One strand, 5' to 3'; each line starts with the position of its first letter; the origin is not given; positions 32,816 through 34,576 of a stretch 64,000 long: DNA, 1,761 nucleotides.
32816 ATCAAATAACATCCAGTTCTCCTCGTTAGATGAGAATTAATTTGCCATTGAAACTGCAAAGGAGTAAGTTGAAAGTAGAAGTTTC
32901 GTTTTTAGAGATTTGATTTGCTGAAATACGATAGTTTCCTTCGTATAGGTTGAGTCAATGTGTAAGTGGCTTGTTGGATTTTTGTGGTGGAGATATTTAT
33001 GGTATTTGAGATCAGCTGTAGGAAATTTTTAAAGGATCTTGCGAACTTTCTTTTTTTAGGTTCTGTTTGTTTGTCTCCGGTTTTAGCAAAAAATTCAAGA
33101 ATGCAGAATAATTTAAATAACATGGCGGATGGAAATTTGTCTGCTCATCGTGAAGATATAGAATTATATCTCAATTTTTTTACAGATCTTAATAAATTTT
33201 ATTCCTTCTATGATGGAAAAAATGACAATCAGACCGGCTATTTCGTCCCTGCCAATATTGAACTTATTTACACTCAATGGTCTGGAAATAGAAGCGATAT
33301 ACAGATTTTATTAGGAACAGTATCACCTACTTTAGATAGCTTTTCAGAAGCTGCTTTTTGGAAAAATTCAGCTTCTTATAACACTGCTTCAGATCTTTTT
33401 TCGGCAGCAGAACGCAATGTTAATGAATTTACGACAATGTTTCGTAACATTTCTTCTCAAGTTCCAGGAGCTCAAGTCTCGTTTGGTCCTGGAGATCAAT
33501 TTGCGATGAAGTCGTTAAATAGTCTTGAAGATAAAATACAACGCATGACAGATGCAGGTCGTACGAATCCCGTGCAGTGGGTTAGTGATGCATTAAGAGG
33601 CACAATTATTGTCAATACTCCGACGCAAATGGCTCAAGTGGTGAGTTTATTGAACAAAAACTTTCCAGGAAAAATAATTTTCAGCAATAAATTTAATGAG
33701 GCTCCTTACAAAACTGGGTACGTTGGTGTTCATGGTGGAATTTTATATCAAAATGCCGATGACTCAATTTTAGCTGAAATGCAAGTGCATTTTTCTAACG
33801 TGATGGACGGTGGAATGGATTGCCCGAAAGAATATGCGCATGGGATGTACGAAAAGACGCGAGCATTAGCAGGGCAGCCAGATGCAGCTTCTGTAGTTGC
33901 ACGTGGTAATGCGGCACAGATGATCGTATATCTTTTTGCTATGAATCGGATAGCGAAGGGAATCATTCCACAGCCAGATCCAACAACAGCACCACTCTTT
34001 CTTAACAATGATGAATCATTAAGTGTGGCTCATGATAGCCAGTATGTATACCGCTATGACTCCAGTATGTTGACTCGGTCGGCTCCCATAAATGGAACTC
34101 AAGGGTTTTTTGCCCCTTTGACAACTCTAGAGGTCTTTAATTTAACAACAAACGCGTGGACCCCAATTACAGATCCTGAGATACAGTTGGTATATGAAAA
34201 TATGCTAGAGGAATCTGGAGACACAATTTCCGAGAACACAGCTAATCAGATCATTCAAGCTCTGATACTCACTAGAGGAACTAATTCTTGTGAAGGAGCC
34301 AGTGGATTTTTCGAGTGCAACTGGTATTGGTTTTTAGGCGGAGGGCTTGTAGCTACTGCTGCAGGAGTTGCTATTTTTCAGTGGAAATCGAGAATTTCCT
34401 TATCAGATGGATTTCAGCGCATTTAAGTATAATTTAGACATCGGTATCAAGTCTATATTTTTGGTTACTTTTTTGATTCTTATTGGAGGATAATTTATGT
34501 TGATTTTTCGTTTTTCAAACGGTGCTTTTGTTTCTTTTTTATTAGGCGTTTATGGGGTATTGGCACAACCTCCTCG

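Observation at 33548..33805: Divergent RelA/SpoT-like nucleotidyltransferase motif series in the first cassette protein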

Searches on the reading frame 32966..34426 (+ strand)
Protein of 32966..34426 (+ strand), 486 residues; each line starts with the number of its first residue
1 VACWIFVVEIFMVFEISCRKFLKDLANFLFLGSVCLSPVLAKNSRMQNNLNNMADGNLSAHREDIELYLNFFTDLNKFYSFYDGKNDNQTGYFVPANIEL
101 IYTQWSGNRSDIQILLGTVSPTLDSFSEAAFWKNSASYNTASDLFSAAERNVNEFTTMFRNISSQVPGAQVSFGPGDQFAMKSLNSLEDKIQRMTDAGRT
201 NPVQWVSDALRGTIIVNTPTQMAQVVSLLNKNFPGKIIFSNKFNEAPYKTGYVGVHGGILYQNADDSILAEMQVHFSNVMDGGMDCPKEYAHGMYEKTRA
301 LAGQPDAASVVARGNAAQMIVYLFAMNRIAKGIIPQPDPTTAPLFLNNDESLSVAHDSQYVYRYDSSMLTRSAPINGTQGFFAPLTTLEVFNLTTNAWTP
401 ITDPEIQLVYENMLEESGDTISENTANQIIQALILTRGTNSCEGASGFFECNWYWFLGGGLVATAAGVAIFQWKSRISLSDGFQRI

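Call 3: search_protein_families(library=pfam, proteins=[window:32966-34426:+], max_evalue=10)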
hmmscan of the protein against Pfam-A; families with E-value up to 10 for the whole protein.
window:32966-34426:+ (486 aa): 2 families
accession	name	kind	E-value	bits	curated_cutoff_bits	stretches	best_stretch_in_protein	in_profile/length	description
PF04607.23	RelA_SpoT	-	0.0017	19.1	27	1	181-275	3-90/113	Region found in RelA / SpoT proteins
PF01344.31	Kelch_1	-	0.047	13.6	20.1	1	384-403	25-44/46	Kelch motif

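Call 4: search_protein_families(library=ncbifam, proteins=[window:32966-34426:+], max_evalue=10)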
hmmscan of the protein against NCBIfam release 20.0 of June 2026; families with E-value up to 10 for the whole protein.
window:32966-34426:+ (486 aa): 2 families
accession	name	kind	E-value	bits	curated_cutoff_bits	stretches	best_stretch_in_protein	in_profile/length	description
NF041399.1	XopAD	subfamily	4.8e-06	24.1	2000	1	135-304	1938-2099/2133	XopAD/skwp family type III secretion system effector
NF006607.0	PRK09169.1-1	subfamily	0.0007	16.3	4152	1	140-299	2251-2405/2974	hypothetical protein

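Call 5: search_solved_structures(query=window:32966-34426:+, max_evalue=10, show_alignments=3)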
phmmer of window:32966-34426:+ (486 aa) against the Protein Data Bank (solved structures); distinct sequences matched with E-value up to 10: 1.
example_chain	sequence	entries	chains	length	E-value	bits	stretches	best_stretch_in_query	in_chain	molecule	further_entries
6zbc_B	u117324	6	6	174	0.45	12.5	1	20-102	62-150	Merozoite surface antigens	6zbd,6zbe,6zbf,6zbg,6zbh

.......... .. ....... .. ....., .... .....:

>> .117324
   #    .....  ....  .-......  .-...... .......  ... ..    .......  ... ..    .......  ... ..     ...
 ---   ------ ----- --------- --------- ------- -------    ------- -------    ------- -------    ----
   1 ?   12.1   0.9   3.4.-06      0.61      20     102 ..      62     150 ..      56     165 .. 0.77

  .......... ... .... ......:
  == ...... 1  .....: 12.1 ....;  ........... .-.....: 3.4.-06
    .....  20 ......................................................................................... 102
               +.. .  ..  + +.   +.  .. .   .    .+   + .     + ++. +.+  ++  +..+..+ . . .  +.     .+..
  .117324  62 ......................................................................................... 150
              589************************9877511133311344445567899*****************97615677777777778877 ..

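Call 6: find_homologous_proteins(query=window:32966-34426:+, max_evalue=0.001)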
Query window:32966-34426:+ (486 aa): 4 proteins with E <= 0.001 among 7835 candidates.
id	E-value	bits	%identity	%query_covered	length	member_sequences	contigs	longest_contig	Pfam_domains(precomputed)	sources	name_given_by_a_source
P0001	0.0e+0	1084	100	98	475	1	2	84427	-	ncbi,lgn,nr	ncbi:MAG: hypothetical protein I8H75_05285 [Myxococcaceae bacterium]|nr:hypothetical protein [Myxoco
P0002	9.3e-100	353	49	78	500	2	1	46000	-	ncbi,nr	ncbi:MAG: hypothetical protein J0G29_00875 [Alphaproteobacteria bacterium]|nr:hypothetical protein [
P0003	9.7e-86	307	43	87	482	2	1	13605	-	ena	-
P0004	4.9e-36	143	32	75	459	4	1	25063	-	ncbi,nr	ncbi:MAG: hypothetical protein HRU36_00895 [Rickettsiales bacterium]|nr:hypothetical protein [Ricket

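Call 17: find_encoding_contigs(protein=P0002, flank=8000, max_places=3)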
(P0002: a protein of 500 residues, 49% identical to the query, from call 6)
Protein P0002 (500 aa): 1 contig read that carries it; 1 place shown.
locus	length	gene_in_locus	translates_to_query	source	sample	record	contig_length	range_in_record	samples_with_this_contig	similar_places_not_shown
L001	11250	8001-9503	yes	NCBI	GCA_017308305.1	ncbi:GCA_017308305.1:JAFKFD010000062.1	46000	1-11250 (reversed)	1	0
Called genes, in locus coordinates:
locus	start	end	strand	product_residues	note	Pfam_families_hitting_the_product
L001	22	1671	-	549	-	PF13517:FG-GAP_3 (faint), PF01839:FG-GAP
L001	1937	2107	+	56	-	-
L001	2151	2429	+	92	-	PF13751:DDE_Tnp_1_6 (weak)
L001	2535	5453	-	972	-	PF13091:PLDc_2, PF00614:PLDc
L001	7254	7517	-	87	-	-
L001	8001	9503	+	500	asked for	-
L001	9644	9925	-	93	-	PF05016:ParE_toxin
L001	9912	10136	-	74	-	PF07878:RHH_5 (weak), PF19807:DUF6290 (weak)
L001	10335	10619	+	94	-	PF04014:MazE_antitoxin (weak)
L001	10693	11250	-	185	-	?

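Call 18: find_encoding_contigs(protein=P0003, flank=8000, max_places=3)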
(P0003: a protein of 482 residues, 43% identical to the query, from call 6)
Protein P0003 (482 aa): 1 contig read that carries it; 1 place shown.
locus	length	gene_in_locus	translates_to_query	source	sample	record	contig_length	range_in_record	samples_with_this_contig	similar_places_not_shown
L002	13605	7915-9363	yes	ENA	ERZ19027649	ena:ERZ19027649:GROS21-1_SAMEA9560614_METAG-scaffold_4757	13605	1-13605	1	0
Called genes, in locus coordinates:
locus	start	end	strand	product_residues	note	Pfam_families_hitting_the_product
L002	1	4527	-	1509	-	?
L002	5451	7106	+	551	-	-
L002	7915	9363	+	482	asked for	-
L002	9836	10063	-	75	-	-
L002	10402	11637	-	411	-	-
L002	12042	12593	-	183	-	-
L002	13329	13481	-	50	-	-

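Call 19: find_encoding_contigs(protein=P0004, flank=8000, max_places=3)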
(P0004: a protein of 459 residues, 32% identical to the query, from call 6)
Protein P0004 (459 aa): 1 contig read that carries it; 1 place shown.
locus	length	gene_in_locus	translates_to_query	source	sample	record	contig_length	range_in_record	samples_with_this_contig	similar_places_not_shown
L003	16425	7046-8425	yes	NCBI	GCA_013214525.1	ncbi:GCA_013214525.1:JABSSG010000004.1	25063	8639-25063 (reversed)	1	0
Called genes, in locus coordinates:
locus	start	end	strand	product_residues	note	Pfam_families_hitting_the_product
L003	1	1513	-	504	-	PF00474:SSF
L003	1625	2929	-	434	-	-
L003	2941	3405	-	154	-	PF04364:DNA_pol3_chi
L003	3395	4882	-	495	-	PF02789:Peptidase_M17_N, PF00883:Peptidase_M17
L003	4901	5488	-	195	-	PF01553:Acyltransferase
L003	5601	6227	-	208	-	PF02698:DUF218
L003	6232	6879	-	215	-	PF21948:LplA-B_cat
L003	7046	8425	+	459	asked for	-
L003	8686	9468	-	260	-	PF03372:Exo_endo_phos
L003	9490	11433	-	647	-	PF02518:HATPase_c, PF13589:HATPase_c_3, PF01119:DNA_mis_repair, PF08676:MutL_C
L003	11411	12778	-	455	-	PF00749:tRNA-synt_1c, PF19269:Anticodon_2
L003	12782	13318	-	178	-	PF00719:Pyrophosphatase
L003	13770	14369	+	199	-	PF14437:MafB19-deam, PF00383:dCMP_cyt_deam_1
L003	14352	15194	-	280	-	-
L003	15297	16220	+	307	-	PF00805:Pentapeptide (weak), PF13576:Pentapeptide_3 (faint), PF13599:Pentapeptide_4, PF00805:Pentapeptide (weak)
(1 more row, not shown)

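Call 20: predict_structure(alignment_id=A1)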
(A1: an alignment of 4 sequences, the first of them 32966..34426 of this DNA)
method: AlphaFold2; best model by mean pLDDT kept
length: 486 residues; sequences in the alignment: 4
mean_pLDDT: 56.1   pTM: 0.49
mean pLDDT of the five models: 56.1, 52.9, 50.7, 49.6, 47.6
residues with pLDDT >= 90: 15; 70-90: 120; 50-70: 153; < 50: 198
segments of 3 or more residues with pLDDT < 50: 1-20, 22-70, 248-251, 280-286, 333-358, 364-368, 376-385, 392-396, 413-428, 431-486
pLDDT, mean of each block of 10 residues (from residue 1): 37 43 43 31 30 28 31 59 63 69 70 67 62 69 90 90 84 67 80 83 83 79 86 80 54 71 85 71 43 57 59 70 67 42 28 35 48 49 52 54 57 44 46 39 24 28 32 28 30
secondary structure, 60 per line:
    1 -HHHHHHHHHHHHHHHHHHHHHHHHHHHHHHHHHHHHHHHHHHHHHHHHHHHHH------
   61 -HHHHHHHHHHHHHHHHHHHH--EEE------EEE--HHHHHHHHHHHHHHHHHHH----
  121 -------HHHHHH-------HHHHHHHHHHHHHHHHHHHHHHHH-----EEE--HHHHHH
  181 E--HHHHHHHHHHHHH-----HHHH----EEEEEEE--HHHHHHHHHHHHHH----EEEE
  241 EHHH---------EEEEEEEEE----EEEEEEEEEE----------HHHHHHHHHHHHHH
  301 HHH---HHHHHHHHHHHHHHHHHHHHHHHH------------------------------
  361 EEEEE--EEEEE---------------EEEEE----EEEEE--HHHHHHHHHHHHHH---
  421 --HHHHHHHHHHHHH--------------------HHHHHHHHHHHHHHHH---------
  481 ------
elements in order: H2-54 H62-81 E84-86 E93-95 H98-116 H128-133 H141-164 E170-172 H175-180 H184-196 H202-205 E210-216 H219-232 E237-241 E254-262 E267-276 H287-303 H307-330 E361-365 E368-372 E388-392 E397-401 H404-417 H423-435 H456-471

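Call 21: search_protein_representatives(alignment_id=A1)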
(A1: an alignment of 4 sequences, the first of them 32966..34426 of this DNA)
Query: 4 sequences, 462 profile positions. Proteins with E-value up to 0.001 (for the whole library): 290; up to 1e-10: 197; up to 1e-30: 75. The best 150 are listed.
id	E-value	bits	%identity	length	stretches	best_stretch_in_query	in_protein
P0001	3.0e-221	751.7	-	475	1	1-462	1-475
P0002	1.2e-219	746.4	-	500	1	1-462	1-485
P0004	4.4e-167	573.2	-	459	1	23-437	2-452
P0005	1.1e-95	337.8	-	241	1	170-413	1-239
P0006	1.5e-83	297.8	-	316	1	49-315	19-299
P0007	4.1e-73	263.4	-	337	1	55-315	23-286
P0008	1.2e-64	235.5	-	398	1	77-384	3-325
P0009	5.4e-62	226.7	-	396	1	54-332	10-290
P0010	4.8e-60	220.3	-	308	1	54-315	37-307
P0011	1.7e-58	215.2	-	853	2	51-282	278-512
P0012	4.1e-57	210.6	-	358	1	98-375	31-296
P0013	5.8e-56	206.8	-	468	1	44-316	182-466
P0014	7.3e-56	206.5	-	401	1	53-414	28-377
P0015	1.2e-51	192.6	-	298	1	72-314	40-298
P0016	2.6e-51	191.5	-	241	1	84-318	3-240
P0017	4.0e-49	184.3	-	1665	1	61-279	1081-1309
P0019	1.0e-45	173.0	-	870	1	64-280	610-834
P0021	4.0e-45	171.1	-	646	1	72-313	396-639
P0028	5.0e-43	164.2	-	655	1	63-287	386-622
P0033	1.8e-42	162.4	-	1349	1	69-312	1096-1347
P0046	4.3e-38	147.9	-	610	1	66-282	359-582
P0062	1.2e-33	133.2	-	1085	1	73-280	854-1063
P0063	9.3e-33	130.3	-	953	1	72-312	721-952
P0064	1.2e-32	130.0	-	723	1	68-291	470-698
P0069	1.2e-31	126.7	-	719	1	77-298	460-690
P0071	3.2e-31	125.3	-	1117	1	70-290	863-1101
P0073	5.3e-31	124.5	-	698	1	86-283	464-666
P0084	1.4e-29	119.8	-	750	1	109-279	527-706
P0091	1.6e-28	116.3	-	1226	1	60-311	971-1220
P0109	2.0e-25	106.1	-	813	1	71-301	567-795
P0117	7.9e-25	104.2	-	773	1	61-282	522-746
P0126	7.1e-24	101.0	-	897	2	184-278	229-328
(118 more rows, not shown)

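Call 24: search_solved_structures(query=A2, max_evalue=10, show_alignments=5)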
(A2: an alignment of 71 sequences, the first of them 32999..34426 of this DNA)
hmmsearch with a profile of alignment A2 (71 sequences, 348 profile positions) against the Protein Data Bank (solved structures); distinct sequences matched with E-value up to 10: 12.
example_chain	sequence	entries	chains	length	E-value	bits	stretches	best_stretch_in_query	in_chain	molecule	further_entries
8vx3_A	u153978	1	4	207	5.4e-13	52.1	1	89-279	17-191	SaSAS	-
6fgk_A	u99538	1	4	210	3.4e-06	29.7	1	129-265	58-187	GTP pyrophosphokinase YwaC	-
3l9d_A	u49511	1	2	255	0.00057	22.4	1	134-230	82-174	Putative GTP pyrophosphokinase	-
2be3_A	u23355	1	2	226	0.055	15.9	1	130-230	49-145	GTP pyrophosphokinase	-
9lpt_A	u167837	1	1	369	0.14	14.5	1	110-147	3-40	Surface protein P113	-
6fwx_A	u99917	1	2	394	0.22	13.9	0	83-120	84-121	Titin,Titin,Titin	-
5f2v_V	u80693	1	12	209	0.22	13.9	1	198-230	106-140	GTP pyrophosphokinase YjbM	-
5ded_D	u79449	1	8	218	0.24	13.8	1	198-230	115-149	GTP pyrophosphokinase YjbM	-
5dec_A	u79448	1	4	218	0.24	13.8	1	198-230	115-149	GTP pyrophosphokinase YjbM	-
4zb6_A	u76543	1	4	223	0.39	13.1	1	23-91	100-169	PcUre2p4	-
6rfl_G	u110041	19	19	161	1.7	11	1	152-196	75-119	DNA-dependent RNA polymerase subunit rpo18 | DNA-directed RNA polymerase 18 kDa subunit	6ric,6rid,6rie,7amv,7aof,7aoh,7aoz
9szu_A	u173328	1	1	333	1.8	10.9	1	166-194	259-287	PLZ2.3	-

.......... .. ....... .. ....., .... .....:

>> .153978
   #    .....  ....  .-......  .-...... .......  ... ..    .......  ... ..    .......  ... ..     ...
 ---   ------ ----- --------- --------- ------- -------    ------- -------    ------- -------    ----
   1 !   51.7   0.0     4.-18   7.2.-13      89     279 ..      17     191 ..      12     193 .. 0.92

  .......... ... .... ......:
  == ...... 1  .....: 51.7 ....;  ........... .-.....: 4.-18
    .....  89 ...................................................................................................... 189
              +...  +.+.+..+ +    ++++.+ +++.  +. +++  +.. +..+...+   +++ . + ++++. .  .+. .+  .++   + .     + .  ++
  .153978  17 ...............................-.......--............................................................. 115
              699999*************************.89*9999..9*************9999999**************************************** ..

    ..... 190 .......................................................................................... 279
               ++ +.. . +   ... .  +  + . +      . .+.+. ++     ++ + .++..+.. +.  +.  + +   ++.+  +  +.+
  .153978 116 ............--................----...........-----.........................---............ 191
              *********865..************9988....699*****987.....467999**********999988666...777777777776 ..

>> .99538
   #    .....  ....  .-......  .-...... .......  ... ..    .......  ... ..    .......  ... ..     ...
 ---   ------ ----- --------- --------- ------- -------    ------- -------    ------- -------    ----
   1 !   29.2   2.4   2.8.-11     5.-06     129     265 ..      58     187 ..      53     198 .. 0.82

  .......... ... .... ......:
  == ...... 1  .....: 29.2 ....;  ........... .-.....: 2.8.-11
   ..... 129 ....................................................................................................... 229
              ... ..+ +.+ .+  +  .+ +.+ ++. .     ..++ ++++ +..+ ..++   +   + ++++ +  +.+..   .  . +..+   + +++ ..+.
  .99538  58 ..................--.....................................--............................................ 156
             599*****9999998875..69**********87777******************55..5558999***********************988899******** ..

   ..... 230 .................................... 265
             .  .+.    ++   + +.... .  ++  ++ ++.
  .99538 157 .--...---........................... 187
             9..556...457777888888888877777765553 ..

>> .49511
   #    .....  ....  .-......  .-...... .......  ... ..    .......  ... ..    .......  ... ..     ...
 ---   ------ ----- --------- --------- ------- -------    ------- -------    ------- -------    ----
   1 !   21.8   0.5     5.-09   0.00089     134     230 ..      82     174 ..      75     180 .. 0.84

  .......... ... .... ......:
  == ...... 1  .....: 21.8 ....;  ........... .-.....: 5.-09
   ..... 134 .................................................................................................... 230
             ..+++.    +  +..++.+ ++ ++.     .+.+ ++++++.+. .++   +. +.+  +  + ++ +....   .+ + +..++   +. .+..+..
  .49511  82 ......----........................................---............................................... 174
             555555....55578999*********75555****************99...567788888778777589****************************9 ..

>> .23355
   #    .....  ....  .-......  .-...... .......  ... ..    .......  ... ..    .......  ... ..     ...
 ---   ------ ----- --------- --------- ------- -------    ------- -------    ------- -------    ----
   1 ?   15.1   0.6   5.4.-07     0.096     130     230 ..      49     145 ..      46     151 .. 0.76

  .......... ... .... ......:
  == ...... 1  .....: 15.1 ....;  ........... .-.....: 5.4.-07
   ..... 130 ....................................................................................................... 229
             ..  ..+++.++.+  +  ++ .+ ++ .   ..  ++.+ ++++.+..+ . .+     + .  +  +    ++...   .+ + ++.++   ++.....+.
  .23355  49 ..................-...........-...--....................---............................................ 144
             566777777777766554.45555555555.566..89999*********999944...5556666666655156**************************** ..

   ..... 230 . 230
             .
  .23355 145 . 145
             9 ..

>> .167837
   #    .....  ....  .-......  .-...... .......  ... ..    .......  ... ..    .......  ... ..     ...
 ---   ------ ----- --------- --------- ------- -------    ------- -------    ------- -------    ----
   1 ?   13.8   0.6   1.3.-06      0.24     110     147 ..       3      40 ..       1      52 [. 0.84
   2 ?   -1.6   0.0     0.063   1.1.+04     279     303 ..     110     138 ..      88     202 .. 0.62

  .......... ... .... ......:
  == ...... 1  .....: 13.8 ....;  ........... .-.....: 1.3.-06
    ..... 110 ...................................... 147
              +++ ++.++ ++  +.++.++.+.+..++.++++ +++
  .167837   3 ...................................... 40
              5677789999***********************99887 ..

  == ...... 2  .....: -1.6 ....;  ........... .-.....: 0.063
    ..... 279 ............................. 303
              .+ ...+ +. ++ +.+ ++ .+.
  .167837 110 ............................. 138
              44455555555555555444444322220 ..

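Call 25: search_protein_families(library=pfam, alignment_id=A2, max_evalue=0.01)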
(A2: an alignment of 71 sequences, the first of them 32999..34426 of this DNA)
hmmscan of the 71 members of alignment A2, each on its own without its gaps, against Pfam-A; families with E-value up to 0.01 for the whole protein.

A. member 1, window:32999-34426:+ (475 aa): 1 family
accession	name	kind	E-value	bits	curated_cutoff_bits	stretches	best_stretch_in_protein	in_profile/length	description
PF04607.23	RelA_SpoT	-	0.0016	19.1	27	1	170-264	3-90/113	Region found in RelA / SpoT proteins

B. families by the number of members that match (of 71 scanned): 7 families
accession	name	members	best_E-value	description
PF04607.23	RelA_SpoT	8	9.1e-06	Region found in RelA / SpoT proteins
PF14523.12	Syntaxin_2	1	0.00021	Syntaxin-like protein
PF23219.2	LAMB1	1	0.00046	LAMB1-4 helical domain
PF12205.13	GIT1_C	1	0.0025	G protein-coupled receptor kinase-interacting protein 1 C term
PF08955.15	BofC_C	1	0.0047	BofC C-terminal domain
PF23791.1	DUF7173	1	0.0082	Family of unknown function (DUF7173)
PF25310.1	VG15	1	0.0099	VG15 protein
